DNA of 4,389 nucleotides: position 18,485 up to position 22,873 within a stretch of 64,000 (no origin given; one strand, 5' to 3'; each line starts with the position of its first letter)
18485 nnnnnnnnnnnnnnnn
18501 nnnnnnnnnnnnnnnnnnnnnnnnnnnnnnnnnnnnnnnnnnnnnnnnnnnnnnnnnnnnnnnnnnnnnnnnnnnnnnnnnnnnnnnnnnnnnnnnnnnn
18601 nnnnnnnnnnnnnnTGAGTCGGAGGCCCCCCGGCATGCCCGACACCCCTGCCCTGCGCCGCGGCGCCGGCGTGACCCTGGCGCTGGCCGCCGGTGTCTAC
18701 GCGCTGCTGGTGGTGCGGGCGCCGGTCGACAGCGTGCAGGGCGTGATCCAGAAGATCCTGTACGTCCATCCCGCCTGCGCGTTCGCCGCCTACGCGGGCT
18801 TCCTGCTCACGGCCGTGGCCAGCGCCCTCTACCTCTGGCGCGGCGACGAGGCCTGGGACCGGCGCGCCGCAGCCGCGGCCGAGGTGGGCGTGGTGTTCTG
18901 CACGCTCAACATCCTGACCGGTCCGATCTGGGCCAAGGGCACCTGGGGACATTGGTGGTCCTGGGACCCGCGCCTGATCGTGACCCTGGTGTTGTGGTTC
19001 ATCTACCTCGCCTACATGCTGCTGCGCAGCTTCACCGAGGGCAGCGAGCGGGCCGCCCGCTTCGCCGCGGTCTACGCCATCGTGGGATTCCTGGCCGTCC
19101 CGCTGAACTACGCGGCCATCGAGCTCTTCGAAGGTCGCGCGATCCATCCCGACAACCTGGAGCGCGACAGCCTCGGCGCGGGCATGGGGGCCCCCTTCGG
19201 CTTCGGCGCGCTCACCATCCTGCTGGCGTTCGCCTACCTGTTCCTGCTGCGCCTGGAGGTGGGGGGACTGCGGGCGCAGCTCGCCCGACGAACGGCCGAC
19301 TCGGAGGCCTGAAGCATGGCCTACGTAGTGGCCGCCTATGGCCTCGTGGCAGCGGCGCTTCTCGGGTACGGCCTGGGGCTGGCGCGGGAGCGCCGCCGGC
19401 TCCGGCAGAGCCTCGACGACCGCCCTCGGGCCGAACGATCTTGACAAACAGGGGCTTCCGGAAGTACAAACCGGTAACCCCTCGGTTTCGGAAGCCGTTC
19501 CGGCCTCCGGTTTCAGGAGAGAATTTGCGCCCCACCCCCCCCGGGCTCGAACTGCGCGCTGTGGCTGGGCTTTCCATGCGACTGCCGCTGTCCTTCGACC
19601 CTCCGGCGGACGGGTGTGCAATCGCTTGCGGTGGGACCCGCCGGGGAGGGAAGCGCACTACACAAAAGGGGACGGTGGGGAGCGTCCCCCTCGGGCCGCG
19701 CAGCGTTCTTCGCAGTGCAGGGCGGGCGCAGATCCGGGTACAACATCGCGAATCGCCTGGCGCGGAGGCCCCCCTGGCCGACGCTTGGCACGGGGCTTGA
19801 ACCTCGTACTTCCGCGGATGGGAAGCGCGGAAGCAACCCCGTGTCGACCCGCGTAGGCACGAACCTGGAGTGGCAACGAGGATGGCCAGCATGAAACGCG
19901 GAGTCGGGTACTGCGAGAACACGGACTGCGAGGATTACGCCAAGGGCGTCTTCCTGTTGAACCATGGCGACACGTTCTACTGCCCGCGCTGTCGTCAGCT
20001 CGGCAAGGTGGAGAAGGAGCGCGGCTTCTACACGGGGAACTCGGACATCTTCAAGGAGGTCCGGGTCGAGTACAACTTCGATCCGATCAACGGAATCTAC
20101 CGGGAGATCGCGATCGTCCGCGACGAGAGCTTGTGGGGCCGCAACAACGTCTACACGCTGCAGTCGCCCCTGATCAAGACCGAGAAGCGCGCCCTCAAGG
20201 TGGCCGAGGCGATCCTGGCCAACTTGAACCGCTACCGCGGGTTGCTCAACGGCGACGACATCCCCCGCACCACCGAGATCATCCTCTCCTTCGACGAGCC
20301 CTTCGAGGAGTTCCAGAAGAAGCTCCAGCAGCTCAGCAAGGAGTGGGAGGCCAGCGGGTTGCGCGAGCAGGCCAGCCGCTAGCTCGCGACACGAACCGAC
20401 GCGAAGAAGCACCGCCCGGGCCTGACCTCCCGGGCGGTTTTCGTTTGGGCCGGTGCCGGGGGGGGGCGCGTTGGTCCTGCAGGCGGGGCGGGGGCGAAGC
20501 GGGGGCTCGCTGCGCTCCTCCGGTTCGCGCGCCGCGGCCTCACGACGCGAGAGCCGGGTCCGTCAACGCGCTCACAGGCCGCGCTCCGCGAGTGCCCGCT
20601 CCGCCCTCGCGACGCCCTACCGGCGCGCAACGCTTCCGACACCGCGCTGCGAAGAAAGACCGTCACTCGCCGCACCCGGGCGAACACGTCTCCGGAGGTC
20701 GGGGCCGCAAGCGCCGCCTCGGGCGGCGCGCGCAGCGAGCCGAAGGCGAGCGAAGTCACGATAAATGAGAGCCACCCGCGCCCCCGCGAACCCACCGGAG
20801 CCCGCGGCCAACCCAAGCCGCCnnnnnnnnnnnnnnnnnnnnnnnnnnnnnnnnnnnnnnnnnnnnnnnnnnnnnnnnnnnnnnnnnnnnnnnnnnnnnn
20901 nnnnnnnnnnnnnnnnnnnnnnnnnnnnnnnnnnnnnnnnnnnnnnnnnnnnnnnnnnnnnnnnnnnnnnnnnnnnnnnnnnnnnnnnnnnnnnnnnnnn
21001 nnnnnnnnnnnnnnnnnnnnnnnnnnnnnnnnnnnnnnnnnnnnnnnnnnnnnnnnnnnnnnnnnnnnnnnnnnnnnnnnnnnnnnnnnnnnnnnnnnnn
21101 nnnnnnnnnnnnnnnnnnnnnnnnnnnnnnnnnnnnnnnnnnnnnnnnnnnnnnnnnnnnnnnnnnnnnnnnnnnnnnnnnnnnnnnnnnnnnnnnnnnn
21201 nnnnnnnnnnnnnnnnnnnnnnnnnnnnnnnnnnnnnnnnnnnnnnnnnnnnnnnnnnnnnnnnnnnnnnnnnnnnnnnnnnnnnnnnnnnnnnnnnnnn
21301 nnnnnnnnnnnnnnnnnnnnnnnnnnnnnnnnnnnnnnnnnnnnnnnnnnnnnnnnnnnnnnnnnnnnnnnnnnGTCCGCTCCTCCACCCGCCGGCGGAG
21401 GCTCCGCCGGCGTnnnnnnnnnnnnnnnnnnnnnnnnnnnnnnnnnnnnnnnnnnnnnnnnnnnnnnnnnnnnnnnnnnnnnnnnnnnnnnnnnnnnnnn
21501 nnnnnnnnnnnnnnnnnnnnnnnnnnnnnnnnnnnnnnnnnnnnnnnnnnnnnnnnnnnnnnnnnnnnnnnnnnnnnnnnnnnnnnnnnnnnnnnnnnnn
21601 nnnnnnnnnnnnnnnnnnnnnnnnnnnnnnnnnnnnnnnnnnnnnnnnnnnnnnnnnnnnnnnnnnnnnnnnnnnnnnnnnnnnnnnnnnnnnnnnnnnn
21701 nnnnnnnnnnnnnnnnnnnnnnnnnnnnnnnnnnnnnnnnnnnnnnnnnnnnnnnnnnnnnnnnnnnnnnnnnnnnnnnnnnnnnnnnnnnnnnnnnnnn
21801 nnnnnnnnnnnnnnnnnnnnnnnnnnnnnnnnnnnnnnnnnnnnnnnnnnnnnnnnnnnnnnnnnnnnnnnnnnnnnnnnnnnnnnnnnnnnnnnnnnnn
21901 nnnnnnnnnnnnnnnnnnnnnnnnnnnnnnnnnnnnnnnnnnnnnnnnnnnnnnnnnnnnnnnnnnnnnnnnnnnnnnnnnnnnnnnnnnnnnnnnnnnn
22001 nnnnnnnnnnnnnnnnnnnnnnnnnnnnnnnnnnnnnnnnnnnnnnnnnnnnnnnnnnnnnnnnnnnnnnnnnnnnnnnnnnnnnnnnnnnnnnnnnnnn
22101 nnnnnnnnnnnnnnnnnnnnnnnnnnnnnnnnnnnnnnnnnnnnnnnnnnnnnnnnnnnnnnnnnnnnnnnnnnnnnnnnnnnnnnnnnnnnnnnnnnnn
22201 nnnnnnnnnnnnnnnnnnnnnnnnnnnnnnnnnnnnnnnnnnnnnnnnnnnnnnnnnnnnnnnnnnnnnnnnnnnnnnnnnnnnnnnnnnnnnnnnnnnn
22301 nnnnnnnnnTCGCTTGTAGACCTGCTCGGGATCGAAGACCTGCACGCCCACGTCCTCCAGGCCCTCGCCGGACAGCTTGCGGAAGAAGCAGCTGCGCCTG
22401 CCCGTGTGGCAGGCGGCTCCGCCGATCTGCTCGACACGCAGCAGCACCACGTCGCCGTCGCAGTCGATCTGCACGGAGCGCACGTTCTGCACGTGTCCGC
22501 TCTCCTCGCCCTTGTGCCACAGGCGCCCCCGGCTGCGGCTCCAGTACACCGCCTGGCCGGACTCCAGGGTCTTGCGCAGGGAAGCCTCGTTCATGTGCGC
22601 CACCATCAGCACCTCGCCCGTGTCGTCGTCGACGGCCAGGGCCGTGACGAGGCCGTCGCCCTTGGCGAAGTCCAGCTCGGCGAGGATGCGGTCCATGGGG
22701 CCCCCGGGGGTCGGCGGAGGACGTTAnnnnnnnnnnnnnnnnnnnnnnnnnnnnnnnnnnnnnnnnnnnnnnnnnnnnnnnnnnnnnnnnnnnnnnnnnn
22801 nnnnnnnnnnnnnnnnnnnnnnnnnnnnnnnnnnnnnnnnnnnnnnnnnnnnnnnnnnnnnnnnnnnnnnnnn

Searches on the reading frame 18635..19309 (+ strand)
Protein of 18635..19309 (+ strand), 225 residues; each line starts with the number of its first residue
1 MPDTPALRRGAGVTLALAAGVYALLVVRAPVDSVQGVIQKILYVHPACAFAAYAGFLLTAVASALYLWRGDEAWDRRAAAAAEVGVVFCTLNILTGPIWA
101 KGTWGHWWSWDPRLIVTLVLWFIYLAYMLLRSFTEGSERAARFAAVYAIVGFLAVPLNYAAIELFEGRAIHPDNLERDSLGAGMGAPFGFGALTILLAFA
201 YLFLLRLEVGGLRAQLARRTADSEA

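Call 7: search_protein_families(library=pfam, proteins=[window:18635-19309:+], max_evalue=0.01)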
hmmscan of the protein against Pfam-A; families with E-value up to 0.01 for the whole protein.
window:18635-19309:+ (225 aa): 1 family
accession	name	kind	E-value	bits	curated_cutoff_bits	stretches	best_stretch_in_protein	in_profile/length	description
PF01578.25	Cytochrom_C_asm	-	3.1e-32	112.4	29.9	1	25-164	55-206/212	Cytochrome C assembly protein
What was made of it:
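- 18635..19312 (+): ccmC. Pfam Cytochrom_C_asm E 3e-32 (call 7).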

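Call 8: search_protein_families(library=ncbifam, proteins=[window:18635-19309:+], max_evalue=0.01)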
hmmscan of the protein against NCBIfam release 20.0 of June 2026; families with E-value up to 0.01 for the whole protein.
window:18635-19309:+ (225 aa): 4 families
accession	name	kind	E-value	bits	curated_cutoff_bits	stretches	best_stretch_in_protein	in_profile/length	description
TIGR01191.1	ccmC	subfamily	5.8e-33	114.4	186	1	30-208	1-181/184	heme ABC transporter permease CcmC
TIGR03144.1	cytochr_II_ccsB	equivalog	1e-18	68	187.6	1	78-165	160-244/252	c-type cytochrome biogenesis protein CcsB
TIGR00353.1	nrfE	subfamily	4.1e-07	29.3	569.05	1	42-152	117-231/578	heme lyase CcmF/NrfE family subunit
TIGR03145.1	cyt_nit_nrfE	subfamily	5.7e-05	22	927.3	1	39-150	165-281/631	heme lyase NrfEFG subunit NrfE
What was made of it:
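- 18635..19312 (+): TIGR01191 E 6e-33 (call 8).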

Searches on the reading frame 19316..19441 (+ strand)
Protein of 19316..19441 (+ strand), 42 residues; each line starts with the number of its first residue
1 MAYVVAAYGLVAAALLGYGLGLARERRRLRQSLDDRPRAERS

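Call 7: search_protein_families(library=pfam, proteins=[window:19316-19441:+], max_evalue=0.01)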
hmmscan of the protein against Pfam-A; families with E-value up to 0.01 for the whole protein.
window:19316-19441:+ (42 aa): 1 family
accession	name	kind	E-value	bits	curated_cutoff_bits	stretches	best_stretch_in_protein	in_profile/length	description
PF04995.19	CcmD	-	5e-07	30.1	25.6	1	2-41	5-44/44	Heme exporter protein D (CcmD)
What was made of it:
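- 19316..19444 (+): ccmD, 42 aa. Pfam CcmD E 5e-7, 30.1 bits against a cutoff of 25.6 (call 7).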

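Call 8: search_protein_families(library=ncbifam, proteins=[window:19316-19441:+], max_evalue=0.01)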
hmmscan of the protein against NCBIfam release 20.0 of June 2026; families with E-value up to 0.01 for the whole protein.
window:19316-19441:+ (42 aa): 1 family
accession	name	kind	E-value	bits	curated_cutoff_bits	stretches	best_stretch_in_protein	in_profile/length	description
TIGR03141.1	cytochro_ccmD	equivalog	1.8e-05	24.7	25.95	1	3-40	9-46/47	heme exporter protein CcmD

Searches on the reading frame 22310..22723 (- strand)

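Call 64: search_protein_families(library=pfam, proteins=[window:22310-22723:-], max_evalue=0.00001)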
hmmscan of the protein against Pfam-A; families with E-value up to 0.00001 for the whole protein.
window:22310-22723:- (138 aa): 1 family
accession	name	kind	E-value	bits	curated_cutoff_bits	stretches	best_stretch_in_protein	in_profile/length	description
PF01502.23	PRA-CH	-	7e-35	119.2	27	1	40-114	1-74/74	Phosphoribosyl-AMP cyclohydrolase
